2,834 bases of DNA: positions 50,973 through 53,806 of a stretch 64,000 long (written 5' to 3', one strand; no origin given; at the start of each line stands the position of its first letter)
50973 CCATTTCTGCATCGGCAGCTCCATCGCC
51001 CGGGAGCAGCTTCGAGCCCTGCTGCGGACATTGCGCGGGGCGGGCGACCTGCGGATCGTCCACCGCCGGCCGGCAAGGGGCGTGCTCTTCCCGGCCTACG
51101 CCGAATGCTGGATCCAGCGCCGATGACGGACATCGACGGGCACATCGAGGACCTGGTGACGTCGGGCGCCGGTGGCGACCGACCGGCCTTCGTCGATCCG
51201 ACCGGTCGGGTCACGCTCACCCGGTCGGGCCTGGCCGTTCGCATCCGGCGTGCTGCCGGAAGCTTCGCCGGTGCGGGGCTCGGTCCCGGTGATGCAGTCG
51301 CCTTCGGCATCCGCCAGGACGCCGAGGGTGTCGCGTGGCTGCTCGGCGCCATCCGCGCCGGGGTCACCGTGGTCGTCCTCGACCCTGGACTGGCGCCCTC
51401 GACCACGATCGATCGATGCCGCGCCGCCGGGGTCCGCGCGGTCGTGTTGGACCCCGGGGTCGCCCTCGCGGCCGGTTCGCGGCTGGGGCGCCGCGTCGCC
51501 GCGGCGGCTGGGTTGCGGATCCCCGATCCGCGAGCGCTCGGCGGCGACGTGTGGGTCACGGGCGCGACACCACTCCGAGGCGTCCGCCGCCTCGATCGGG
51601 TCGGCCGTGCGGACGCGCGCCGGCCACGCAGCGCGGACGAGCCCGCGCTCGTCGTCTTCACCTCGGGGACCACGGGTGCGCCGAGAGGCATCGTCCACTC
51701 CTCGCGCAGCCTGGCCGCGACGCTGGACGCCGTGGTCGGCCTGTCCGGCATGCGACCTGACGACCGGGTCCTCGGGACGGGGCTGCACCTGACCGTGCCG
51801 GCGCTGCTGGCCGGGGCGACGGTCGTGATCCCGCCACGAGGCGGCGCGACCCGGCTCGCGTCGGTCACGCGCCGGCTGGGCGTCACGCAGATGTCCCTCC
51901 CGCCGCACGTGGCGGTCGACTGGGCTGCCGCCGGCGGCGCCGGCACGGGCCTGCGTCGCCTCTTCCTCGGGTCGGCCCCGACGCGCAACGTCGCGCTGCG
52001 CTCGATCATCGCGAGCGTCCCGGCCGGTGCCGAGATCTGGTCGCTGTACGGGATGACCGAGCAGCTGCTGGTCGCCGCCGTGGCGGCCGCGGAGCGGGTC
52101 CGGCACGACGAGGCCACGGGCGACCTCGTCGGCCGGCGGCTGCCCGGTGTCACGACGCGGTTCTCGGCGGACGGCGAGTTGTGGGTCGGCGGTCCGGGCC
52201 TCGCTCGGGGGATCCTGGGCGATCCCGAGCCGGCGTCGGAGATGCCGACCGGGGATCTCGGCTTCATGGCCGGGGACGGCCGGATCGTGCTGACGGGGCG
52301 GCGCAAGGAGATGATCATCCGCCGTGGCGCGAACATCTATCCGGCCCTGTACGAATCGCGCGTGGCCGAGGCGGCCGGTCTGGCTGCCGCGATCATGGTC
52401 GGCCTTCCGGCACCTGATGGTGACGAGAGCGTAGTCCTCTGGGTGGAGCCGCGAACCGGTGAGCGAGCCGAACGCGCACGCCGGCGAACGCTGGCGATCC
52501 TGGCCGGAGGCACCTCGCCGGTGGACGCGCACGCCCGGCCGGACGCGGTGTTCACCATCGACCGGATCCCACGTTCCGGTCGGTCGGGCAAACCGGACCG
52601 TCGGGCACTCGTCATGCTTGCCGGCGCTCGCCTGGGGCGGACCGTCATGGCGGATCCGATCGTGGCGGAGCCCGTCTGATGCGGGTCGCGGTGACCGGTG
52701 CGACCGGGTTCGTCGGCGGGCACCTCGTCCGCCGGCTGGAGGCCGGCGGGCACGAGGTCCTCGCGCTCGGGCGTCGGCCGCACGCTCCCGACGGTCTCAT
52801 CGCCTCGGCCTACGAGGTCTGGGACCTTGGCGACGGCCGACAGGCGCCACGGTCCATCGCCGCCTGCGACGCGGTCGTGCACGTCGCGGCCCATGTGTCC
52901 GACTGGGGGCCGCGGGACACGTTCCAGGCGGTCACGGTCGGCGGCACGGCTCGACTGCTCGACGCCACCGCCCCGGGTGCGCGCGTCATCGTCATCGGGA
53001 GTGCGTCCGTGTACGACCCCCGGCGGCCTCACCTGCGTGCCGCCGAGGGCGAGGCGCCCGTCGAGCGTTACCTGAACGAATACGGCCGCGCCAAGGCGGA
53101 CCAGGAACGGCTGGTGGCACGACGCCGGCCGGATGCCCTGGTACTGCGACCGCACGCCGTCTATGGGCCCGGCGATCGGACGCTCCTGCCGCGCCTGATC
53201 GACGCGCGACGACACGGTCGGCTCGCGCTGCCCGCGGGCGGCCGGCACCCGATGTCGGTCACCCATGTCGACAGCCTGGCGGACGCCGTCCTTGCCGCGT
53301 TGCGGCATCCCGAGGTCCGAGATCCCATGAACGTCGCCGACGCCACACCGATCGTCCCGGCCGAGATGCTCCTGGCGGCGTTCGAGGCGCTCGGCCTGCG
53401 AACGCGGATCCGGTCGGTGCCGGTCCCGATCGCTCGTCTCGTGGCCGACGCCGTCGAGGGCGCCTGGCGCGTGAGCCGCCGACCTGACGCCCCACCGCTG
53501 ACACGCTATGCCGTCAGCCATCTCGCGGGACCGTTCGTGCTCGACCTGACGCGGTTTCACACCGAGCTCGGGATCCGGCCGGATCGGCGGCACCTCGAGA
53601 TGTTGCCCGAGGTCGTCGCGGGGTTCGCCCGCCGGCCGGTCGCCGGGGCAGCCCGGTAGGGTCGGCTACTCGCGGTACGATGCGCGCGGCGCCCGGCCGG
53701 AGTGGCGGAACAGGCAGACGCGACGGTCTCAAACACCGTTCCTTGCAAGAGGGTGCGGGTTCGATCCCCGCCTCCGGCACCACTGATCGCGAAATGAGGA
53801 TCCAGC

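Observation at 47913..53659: OleA/OleC/OleD-like operon without OleB but with a GT2 and a P450: candidate beta-lactone or modified long-chain lipid pathway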

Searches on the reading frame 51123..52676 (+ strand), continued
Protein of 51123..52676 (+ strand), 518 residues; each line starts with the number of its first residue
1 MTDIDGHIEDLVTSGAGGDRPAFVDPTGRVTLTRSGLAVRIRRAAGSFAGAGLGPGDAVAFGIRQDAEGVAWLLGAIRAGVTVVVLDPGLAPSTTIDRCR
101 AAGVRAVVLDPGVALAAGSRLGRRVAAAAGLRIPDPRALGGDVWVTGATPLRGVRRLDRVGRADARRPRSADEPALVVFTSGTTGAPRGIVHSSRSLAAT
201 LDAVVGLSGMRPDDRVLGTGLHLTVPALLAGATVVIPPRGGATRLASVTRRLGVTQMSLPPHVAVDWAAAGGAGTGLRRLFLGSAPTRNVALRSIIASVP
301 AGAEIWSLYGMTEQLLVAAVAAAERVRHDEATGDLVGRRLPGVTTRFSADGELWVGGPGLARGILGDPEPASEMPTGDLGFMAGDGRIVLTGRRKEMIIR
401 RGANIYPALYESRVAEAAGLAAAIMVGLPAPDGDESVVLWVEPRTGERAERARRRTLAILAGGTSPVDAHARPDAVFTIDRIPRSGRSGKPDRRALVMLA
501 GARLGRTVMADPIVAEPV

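Call 63: find_encoding_contigs(protein=P0486, flank=7000, max_places=1)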
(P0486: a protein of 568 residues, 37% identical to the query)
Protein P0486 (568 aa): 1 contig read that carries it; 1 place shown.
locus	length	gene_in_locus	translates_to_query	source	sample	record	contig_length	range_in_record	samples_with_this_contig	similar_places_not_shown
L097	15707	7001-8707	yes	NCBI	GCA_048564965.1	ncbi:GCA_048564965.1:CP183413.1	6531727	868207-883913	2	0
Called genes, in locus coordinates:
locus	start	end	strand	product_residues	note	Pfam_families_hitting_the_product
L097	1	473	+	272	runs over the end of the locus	PF06182:ABC2_membrane_6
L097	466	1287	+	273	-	PF06182:ABC2_membrane_6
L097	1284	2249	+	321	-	PF00005:ABC_tran, PF13304:AAA_21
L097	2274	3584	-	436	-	PF00067:p450 (weak)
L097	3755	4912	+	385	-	PF00108:Thiolase_N (weak), PF08545:ACP_syn_III, PF08541:ACP_syn_III_C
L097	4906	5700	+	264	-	PF00535:Glycos_transf_2, PF13641:Glyco_tranf_2_3 (weak)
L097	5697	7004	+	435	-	PF00067:p450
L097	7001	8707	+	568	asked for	PF00501:AMP-binding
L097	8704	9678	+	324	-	PF01073:3Beta_HSD, PF01370:Epimerase, PF04321:RmlD_sub_bind, PF13460:NAD_binding_10 (weak), PF07993:NAD_binding_4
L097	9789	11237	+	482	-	PF00005:ABC_tran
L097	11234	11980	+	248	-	-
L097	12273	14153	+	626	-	PF02776:TPP_enzyme_N, PF00205:TPP_enzyme_M, PF02775:TPP_enzyme_C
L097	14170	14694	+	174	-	PF01842:ACT, PF22629:ACT_AHAS_ss, PF13710:ACT_5, PF10369:ALS_ss_C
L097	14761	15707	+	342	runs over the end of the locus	PF00670:AdoHcyase_NAD (faint), PF02826:2-Hacid_dh_C, PF03446:NAD_binding_2, PF03807:F420_oxidored, PF07991:KARI_N, PF01450:KARI_C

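Call 76: find_encoding_contigs(protein=P0469, flank=8000, max_places=1)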
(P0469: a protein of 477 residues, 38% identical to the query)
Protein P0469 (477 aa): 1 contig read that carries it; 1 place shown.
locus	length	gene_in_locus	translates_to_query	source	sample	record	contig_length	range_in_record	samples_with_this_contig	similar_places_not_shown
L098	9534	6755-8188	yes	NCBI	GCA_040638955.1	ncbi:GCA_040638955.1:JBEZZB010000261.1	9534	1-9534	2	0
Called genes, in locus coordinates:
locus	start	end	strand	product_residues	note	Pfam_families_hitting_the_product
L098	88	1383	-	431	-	-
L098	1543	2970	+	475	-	PF00069:Pkinase, PF07714:PK_Tyr_Ser-Thr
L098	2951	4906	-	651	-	PF00989:PAS, PF08447:PAS_3 (weak), PF08448:PAS_4, PF13426:PAS_9, PF00512:HisKA (weak), PF02518:HATPase_c, PF00072:Response_reg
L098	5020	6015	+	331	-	PF00108:Thiolase_N (weak), PF08545:ACP_syn_III, PF08541:ACP_syn_III_C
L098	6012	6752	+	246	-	PF00535:Glycos_transf_2, PF13641:Glyco_tranf_2_3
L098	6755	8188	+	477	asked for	PF00501:AMP-binding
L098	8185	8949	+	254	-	PF00535:Glycos_transf_2, PF13641:Glyco_tranf_2_3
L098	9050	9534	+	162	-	?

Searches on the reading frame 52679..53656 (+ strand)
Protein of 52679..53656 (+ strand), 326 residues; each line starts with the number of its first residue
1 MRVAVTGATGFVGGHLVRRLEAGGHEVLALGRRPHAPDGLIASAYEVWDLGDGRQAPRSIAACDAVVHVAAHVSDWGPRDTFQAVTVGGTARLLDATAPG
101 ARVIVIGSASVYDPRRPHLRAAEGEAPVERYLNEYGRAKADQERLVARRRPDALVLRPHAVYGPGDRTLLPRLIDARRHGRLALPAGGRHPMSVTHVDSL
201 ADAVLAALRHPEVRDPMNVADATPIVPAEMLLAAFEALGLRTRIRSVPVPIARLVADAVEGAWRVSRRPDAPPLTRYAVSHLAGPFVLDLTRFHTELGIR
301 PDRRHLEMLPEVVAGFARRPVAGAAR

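Call 10: search_protein_families(library=pfam, proteins=[window:52679-53656:+], max_evalue=0.01)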
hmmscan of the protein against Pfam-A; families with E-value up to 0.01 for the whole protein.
window:52679-53656:+ (326 aa): 7 families
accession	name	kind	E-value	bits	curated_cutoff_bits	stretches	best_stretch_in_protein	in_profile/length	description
PF01370.27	Epimerase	-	2.2e-29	103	20.9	1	3-219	1-239/240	NAD dependent epimerase/dehydratase family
PF04321.23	RmlD_sub_bind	-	2.3e-14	53.6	27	1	1-210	1-199/287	RmlD substrate binding domain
PF01073.25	3Beta_HSD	-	1.5e-13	50.8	22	1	4-210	1-231/280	3-beta hydroxysteroid dehydrogenase/isomerase family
PF13460.12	NAD_binding_10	-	2.6e-11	44.2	27.2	1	7-210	1-183/184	NAD(P)H-binding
PF07993.18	NAD_binding_4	-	1.4e-08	34.7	20.1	1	60-163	86-209/258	Male sterility protein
PF16363.11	GDP_Man_Dehyd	-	1.7e-06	28.2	27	1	5-146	2-164/332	GDP-mannose 4,6 dehydratase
PF05368.20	NmrA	-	0.0033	17.5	27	1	2-33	4-35/298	NmrA-like family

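Call 11: search_protein_families(library=ncbifam, proteins=[window:52679-53656:+], max_evalue=0.01)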
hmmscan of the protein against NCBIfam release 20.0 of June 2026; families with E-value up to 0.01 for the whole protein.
window:52679-53656:+ (326 aa): 17 families
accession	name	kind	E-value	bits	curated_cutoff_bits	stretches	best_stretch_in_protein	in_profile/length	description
NF042422.1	oxyalk_red_OleD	equivalog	1.7e-37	129.5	580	1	1-302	1-314/329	2-alkyl-3-oxoalkanoate reductase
NF042423.1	oxyalk_red_Shew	equivalog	1.3e-30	106.7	580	1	2-301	10-320/331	2-alkyl-3-oxoalkanoate reductase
TIGR03466.1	HpnA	hypoth_equivalog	3.4e-18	65.6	367.65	1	1-256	1-264/327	hopanoid-associated sugar epimerase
NF058621.1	DiazavRedAvaA7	equivalog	1.2e-13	51.3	400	1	1-252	1-261/304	3-diazoavenalumate denitrifying reductase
NF050030.1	thlkprotThyD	equivalog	1.5e-12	47.3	400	1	1-231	1-243/305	thylakoid membrane protein ThyD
TIGR01777.1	yfcH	hypoth_equivalog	3.7e-12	46.4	207.35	1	3-253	1-255/292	TIGR01777 family oxidoreductase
TIGR01746.1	Thioester-redct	subfamily_domain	1.6e-11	44.1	213.35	1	61-244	87-286/371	thioester reductase domain-containing protein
NF004520.0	PRK05865.1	equivalog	1e-10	40.2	1509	1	1-136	1-117/854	sugar epimerase family protein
TIGR01214.1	rmlD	equivalog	5.8e-10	38.7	224.05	1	2-211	1-200/285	dTDP-4-dehydrorhamnose reductase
NF052578.1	StrlDmthSdmBMthl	equivalog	6.5e-09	36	600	1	1-181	1-191/328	sterol demethylase protein SdmB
TIGR01179.1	galE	equivalog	2.3e-05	23.4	262.3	1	3-147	2-157/332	UDP-glucose 4-epimerase GalE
TIGR04180.1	EDH_00030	hypoth_equivalog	4.8e-05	22.6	475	1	3-191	1-207/297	NAD-dependent 4,6-dehydratase LegB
TIGR02197.1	heptose_epim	equivalog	8.3e-05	21.9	274.6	1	4-165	2-174/316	ADP-glyceromanno-heptose 6-epimerase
NF006409.0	PRK08655.1-3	equivalog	0.0012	18.5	310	1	1-36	1-36/290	prephenate dehydrogenase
NF043036.1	ErythonDh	equivalog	0.0022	17.3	325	0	1-146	1-160/321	D-erythronate dehydrogenase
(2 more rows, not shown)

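Call 14: search_solved_structures(query=window:52679-53656:+, max_evalue=0.001)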
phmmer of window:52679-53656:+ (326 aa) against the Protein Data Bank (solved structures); distinct sequences matched with E-value up to 0.001: 37.
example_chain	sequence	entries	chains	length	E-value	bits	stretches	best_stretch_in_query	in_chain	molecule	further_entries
6kv9_A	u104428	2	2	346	2.9e-12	49.9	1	3-241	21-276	MoeE5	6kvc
3wj7_A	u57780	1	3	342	9.4e-11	45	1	4-215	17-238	Putative oxidoreductase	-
6jkg_A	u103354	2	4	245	1.4e-10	44.4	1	2-204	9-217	Sterol-4-alpha-carboxylate 3-dehydrogenase, decarboxylating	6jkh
4id9_A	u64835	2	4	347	9.7e-10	41.6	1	3-146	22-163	SHORT-CHAIN DEHYDROGENASE/REDUCTASE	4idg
4lw8_A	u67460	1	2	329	6.2e-09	39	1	2-182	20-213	Putative epimerase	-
3vps_A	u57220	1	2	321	2.6e-08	37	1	2-211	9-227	NAD-dependent epimerase/dehydratase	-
7ar7_P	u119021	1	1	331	5.1e-08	36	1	137-255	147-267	NADH dehydrogenase [ubiquinone] 1 alpha subcomplex subunit 9, mitochondrial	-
7a23_T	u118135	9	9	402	1e-07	35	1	137-254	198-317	39kDa | NADH dehydrogenase [ubiquinone] 1 alpha subcomplex subunit 9, mitochondrial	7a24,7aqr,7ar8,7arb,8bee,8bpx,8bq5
3icp_A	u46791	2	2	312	1.8e-07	34.2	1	1-249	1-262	NAD-dependent epimerase/dehydratase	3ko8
6wjb_A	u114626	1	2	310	2.2e-07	33.9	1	2-143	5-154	NAD-dependent epimerase/dehydratase family protein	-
3aw9_A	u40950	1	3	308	2.2e-07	33.9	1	1-249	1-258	NAD-dependent epimerase/dehydratase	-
6wj9_A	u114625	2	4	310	1e-06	31.7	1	2-116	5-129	NAD-dependent epimerase/dehydratase family protein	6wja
6x89_A9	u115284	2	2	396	2.9e-06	30.2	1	137-256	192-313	NADH dehydrogenase [ubiquinone] 1 alpha subcomplex subunit 9, mitochondrial isoform X1 | NDUA9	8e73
8rdg_A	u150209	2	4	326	8e-06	28.8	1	1-149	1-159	SDR family NAD(P)-dependent oxidoreductase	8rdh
8w3u_A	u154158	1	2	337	1.5e-05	27.9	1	2-114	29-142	dTDP-glucose 4,6-dehydratase related protein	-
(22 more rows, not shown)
